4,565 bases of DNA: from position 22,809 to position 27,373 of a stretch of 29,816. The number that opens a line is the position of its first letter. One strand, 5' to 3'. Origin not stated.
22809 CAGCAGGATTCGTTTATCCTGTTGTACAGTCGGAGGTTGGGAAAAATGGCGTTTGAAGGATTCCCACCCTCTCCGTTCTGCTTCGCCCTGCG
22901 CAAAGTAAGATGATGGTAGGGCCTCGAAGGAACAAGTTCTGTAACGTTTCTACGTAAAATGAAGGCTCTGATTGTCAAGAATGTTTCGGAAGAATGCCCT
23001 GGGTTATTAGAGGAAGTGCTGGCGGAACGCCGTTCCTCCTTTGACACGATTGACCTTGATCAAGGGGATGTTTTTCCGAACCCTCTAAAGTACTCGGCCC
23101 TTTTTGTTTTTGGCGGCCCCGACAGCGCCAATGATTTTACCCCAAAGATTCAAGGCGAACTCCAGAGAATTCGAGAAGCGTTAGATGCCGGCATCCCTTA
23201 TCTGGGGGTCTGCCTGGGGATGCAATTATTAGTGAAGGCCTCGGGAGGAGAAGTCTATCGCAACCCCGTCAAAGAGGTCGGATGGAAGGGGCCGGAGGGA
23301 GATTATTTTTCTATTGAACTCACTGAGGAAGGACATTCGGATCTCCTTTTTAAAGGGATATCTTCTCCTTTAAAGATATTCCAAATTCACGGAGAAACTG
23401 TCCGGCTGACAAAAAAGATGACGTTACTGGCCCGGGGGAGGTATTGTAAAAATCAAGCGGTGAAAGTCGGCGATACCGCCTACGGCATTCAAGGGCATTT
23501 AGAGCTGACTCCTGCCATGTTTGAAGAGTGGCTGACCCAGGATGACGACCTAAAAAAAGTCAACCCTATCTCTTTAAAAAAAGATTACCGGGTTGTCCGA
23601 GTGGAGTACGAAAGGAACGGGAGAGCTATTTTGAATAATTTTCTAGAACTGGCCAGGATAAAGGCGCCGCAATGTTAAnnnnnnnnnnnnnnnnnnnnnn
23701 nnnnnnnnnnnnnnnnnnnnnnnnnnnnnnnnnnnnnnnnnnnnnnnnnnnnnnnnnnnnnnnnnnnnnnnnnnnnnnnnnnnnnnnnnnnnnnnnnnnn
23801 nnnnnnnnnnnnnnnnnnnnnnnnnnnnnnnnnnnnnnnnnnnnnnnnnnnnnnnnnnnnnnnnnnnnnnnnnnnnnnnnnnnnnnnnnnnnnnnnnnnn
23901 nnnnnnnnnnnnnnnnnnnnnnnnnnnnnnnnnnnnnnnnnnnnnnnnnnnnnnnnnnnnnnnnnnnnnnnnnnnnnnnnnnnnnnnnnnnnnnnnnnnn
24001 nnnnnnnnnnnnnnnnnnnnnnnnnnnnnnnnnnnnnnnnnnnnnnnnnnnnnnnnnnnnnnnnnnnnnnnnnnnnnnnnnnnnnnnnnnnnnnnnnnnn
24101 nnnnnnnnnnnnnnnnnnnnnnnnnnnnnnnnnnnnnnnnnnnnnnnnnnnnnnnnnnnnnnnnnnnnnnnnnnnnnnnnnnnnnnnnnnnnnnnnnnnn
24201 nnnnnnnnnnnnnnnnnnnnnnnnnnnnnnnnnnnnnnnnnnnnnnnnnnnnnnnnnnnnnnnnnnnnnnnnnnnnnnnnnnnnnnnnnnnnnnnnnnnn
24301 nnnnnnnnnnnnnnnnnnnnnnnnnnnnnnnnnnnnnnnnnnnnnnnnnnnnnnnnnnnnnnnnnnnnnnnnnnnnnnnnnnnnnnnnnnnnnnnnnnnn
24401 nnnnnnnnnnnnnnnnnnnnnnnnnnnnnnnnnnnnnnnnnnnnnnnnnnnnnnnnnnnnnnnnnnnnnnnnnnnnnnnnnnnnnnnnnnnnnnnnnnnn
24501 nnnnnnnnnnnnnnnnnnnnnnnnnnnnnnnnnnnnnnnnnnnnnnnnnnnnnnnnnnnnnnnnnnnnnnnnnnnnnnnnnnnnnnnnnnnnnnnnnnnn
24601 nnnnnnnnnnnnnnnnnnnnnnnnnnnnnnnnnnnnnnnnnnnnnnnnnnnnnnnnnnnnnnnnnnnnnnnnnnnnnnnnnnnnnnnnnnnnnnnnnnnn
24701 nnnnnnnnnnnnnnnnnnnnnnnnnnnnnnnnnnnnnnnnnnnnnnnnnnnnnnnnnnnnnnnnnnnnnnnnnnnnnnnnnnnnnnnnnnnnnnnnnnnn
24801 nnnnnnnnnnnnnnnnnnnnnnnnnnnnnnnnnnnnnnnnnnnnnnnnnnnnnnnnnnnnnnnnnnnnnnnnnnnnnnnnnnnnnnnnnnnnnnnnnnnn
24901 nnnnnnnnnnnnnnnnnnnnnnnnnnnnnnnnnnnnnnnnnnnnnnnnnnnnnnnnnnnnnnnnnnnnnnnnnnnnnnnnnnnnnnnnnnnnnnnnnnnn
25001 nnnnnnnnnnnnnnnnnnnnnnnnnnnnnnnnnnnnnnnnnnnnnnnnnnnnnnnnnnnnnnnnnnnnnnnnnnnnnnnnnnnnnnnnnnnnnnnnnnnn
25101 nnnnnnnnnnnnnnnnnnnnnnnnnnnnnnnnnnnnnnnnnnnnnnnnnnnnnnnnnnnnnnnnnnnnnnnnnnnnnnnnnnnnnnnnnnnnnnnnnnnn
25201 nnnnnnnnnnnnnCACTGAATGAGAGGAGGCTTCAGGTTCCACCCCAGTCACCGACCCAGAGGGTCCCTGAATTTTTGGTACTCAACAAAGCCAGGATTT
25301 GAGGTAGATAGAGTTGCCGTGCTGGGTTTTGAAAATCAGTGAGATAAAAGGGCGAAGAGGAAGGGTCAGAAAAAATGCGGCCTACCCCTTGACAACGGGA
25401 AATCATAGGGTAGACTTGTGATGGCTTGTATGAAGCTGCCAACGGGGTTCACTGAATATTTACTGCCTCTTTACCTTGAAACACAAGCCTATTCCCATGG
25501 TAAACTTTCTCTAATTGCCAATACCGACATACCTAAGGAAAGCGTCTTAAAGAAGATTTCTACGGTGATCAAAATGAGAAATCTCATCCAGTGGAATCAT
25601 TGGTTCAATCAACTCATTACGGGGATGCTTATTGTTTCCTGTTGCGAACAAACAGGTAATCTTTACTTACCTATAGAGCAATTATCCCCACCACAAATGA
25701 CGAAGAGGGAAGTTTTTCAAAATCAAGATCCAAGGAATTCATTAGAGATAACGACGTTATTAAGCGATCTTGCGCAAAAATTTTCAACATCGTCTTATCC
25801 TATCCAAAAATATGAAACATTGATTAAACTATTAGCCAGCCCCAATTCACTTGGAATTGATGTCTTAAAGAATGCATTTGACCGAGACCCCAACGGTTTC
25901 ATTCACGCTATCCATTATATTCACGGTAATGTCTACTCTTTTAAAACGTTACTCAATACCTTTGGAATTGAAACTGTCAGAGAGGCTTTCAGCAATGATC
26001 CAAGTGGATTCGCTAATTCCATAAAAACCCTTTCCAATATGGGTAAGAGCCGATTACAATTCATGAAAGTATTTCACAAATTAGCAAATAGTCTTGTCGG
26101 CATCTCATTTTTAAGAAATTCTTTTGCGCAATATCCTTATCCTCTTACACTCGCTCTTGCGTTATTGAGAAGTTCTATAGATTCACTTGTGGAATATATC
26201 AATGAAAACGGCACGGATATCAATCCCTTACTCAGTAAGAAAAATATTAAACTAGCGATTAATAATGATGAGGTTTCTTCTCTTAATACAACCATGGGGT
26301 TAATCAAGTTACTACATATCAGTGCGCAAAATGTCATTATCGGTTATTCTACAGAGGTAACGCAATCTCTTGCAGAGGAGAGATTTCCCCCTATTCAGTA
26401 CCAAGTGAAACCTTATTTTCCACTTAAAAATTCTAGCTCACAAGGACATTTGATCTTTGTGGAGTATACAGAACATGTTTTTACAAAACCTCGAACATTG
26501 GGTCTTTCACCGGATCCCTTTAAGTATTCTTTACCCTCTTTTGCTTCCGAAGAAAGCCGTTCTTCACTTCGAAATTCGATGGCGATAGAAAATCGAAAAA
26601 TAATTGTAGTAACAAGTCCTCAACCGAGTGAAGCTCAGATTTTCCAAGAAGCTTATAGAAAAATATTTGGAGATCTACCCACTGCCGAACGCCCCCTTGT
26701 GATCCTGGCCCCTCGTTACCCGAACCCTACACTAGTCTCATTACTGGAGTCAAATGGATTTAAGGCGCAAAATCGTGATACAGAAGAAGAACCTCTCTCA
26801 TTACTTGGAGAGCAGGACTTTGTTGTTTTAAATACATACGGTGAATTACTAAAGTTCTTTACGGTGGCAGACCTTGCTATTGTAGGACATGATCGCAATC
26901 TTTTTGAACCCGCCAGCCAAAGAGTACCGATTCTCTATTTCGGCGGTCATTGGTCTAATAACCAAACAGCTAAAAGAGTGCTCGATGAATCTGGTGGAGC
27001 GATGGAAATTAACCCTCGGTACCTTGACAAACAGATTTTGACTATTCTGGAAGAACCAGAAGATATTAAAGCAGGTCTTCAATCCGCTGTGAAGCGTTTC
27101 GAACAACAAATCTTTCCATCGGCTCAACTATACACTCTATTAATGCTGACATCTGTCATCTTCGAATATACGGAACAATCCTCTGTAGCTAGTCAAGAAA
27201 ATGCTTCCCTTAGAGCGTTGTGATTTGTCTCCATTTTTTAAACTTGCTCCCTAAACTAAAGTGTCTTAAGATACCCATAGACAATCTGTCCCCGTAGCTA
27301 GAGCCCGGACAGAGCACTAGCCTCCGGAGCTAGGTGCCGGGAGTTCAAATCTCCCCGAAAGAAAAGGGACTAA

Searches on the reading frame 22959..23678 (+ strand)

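Call 24: search_protein_families(library=pfam, proteins=[window:22959-23678:+], max_evalue=0.01)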
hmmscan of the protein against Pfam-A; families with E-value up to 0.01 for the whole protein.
window:22959-23678:+ (239 aa): 2 families
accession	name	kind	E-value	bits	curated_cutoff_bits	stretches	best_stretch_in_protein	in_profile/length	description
PF00117.34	GATase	-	7.5e-20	71.8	22.8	1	42-188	40-178/190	Glutamine amidotransferase class-I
PF07722.19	Peptidase_C26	-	2.3e-06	28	20.5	1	67-102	94-129/219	Peptidase C26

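Call 85: search_protein_families(library=padloc, proteins=[window:22959-23678:+], max_evalue=0.001)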
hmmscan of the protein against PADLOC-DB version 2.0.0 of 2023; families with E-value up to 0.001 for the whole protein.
window:22959-23678:+ (239 aa): 0 families

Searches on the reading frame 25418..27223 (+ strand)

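Call 24: search_protein_families(library=pfam, proteins=[window:25418-27223:+], max_evalue=0.01)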
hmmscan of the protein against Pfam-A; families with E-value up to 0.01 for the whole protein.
window:25418-27223:+ (601 aa): 1 family
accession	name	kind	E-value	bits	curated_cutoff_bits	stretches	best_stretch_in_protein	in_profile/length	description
PF16772.10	TERF2_RBM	-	0.00066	19.6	27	0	139-155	2-18/41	Telomeric repeat-binding factor 2 Rap1-binding motif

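Call 85: search_protein_families(library=padloc, proteins=[window:25418-27223:+], max_evalue=0.001)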
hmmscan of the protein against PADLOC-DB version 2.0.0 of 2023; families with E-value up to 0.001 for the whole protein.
window:25418-27223:+ (601 aa): 0 families
